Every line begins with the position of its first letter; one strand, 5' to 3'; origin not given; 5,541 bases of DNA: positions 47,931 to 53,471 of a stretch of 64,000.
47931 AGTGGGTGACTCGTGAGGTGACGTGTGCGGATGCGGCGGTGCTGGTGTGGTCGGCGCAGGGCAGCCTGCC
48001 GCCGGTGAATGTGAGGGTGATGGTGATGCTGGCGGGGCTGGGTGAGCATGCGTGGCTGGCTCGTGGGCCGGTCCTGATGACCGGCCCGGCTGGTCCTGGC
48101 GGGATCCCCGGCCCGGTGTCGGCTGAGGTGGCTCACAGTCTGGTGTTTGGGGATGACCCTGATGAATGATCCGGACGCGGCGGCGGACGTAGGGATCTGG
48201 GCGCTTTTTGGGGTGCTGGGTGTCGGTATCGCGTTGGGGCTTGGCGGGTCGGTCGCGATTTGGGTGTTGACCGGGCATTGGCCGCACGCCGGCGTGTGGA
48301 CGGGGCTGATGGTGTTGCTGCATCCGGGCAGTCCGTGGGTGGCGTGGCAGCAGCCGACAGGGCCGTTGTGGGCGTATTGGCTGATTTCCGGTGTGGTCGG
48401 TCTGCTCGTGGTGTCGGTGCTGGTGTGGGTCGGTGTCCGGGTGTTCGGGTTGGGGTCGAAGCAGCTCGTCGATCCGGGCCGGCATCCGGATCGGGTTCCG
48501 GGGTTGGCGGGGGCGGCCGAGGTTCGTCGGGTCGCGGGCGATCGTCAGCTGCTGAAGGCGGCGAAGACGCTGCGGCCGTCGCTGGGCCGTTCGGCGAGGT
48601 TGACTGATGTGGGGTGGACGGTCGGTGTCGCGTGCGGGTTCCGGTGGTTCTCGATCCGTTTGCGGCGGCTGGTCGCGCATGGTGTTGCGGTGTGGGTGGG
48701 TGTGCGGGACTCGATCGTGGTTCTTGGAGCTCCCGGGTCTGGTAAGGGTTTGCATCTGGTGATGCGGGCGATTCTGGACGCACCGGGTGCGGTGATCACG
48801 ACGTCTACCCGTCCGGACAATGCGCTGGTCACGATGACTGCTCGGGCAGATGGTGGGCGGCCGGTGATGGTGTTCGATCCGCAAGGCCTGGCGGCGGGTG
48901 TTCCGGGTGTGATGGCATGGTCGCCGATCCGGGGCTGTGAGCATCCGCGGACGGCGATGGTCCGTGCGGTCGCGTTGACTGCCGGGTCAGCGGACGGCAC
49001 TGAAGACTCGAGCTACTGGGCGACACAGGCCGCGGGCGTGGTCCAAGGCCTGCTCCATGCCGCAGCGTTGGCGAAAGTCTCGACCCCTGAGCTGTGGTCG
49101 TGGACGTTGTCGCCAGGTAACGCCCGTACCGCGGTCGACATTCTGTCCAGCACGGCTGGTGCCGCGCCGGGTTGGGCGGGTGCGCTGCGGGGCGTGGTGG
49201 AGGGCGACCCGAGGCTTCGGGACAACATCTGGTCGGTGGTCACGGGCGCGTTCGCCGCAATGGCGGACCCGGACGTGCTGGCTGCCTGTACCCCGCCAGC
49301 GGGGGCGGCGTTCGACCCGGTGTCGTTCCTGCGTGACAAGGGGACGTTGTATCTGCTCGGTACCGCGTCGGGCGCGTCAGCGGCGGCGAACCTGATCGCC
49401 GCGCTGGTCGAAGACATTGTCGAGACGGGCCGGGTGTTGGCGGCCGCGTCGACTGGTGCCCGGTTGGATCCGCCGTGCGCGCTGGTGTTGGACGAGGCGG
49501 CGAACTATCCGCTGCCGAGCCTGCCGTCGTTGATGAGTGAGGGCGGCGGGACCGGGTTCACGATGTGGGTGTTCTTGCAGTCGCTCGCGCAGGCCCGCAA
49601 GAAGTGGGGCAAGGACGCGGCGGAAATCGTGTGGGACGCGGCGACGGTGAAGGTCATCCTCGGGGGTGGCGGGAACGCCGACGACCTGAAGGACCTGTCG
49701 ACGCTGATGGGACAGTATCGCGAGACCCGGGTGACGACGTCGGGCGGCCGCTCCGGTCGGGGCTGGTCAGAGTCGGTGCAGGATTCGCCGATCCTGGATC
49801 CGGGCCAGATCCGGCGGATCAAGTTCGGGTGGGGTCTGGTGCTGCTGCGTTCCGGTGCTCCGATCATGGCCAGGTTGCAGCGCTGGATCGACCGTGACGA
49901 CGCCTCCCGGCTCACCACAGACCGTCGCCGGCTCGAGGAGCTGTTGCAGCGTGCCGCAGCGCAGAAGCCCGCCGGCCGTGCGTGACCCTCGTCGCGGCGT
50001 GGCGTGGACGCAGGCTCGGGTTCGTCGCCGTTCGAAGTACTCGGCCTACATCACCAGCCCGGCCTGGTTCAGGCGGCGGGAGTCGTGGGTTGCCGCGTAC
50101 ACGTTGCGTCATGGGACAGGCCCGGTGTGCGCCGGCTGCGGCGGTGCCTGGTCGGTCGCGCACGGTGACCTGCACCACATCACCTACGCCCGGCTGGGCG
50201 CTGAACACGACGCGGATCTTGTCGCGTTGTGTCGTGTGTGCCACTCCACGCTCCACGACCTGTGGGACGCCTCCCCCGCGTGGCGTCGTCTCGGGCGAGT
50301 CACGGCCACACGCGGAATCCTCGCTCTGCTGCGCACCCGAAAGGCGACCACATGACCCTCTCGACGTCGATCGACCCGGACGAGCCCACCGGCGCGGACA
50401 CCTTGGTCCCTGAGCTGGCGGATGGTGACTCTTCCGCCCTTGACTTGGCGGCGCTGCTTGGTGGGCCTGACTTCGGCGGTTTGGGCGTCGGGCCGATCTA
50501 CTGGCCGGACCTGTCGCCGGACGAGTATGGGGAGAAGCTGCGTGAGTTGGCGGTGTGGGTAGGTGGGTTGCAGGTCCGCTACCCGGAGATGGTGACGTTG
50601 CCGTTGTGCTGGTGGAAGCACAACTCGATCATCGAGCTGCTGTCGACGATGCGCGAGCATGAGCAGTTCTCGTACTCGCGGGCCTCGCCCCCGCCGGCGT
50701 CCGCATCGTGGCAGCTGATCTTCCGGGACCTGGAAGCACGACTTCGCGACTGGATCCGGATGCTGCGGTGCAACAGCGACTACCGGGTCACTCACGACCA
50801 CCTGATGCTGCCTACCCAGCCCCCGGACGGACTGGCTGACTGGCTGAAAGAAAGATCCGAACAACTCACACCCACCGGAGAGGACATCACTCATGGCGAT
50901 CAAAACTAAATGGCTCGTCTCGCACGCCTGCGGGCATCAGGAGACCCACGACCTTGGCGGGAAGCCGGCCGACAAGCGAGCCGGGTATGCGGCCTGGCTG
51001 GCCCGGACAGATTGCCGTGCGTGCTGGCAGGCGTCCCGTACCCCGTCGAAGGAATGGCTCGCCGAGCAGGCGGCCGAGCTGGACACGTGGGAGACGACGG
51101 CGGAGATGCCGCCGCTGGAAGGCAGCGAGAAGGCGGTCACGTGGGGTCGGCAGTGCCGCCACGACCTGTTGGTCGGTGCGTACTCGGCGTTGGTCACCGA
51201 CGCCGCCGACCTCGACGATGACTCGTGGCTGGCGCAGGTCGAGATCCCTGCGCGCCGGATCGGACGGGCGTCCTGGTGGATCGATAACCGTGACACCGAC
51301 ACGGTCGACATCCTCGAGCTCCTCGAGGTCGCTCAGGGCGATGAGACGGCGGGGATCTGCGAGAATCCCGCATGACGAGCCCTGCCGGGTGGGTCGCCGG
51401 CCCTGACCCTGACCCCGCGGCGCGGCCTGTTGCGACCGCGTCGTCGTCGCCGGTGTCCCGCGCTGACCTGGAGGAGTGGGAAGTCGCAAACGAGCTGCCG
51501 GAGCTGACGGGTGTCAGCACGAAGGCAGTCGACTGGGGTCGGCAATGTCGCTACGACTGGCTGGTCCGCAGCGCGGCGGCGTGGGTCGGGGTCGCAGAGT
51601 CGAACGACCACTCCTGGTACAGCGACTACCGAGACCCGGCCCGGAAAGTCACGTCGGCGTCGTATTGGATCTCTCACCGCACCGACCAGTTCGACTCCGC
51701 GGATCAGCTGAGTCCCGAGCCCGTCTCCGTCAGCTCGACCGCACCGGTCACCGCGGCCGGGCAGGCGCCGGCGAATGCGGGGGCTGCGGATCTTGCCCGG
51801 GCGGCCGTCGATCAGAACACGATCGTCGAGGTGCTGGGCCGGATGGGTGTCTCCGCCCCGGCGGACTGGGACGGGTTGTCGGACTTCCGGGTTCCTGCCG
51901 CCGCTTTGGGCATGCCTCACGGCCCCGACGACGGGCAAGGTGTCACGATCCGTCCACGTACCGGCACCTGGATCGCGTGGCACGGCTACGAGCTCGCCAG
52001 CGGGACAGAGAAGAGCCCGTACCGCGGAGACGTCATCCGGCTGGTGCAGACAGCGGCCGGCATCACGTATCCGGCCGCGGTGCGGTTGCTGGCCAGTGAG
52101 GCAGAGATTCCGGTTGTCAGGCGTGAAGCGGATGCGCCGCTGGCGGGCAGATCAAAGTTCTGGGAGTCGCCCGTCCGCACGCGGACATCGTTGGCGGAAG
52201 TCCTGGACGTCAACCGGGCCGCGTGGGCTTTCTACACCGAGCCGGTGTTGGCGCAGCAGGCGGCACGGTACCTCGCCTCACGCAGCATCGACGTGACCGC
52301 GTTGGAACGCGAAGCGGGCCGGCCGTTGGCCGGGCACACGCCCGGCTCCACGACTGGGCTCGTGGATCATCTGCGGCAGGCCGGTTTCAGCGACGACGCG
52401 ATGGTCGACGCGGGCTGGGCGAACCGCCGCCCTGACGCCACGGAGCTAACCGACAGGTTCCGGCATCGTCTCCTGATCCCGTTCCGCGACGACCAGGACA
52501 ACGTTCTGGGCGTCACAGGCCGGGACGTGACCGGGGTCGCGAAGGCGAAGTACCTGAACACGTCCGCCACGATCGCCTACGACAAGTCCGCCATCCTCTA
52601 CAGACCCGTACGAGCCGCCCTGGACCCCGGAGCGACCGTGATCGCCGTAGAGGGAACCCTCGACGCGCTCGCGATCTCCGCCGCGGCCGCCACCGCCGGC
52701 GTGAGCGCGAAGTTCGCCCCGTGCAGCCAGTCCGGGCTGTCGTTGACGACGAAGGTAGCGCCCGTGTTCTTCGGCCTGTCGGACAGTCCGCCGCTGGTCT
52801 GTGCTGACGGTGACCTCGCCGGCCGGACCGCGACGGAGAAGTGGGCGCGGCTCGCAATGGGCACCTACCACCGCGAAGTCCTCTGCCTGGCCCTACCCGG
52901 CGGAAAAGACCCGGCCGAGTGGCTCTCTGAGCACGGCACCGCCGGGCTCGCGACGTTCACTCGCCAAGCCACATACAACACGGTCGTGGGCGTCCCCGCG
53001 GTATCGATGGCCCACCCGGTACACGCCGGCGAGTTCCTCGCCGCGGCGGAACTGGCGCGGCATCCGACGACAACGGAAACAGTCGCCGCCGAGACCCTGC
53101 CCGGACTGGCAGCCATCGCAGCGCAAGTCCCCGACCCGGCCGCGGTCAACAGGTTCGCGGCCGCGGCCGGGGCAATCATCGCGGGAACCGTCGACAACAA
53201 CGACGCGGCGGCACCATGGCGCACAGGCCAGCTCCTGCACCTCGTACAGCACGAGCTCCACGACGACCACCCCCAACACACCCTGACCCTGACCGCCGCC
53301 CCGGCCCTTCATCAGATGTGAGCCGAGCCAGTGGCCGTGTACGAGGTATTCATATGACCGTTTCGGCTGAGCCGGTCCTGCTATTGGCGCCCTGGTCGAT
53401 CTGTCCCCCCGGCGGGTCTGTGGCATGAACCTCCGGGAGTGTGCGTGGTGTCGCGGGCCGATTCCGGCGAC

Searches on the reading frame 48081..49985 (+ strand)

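Call 37: search_protein_families(library=pfam, proteins=[window:48081-49985:+], max_evalue=0.001)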
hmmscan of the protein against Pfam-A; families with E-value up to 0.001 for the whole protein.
window:48081-49985:+ (634 aa): 3 families
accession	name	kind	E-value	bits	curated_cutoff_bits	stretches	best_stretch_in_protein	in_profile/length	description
PF12696.13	TraG-D_C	-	3.1e-27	95.4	22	1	465-581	1-125/126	TraM recognition site of TraD and TraG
PF02534.20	T4SS-DNA_transf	-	9.1e-14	51.6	20.1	1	212-607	47-450/468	Type IV secretory system Conjugative DNA transfer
PF10412.15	TrwB_AAD_bind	-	2.6e-05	23.7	20.5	1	279-594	77-380/387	Type IV secretion-system coupling protein DNA-binding domain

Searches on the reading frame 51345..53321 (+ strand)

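Call 38: search_protein_families(library=pfam, proteins=[window:51345-53321:+], max_evalue=0.001)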
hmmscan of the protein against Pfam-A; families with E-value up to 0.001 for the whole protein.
window:51345-53321:+ (658 aa): 2 families
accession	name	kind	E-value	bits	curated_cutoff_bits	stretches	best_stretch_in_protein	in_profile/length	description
PF08275.17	DNAG_N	-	2e-19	70.4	26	1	304-420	12-123/128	DNA primase catalytic core, N-terminal domain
PF13155.12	Toprim_2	-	3e-05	24.7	22.1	1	435-526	3-87/88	Toprim-like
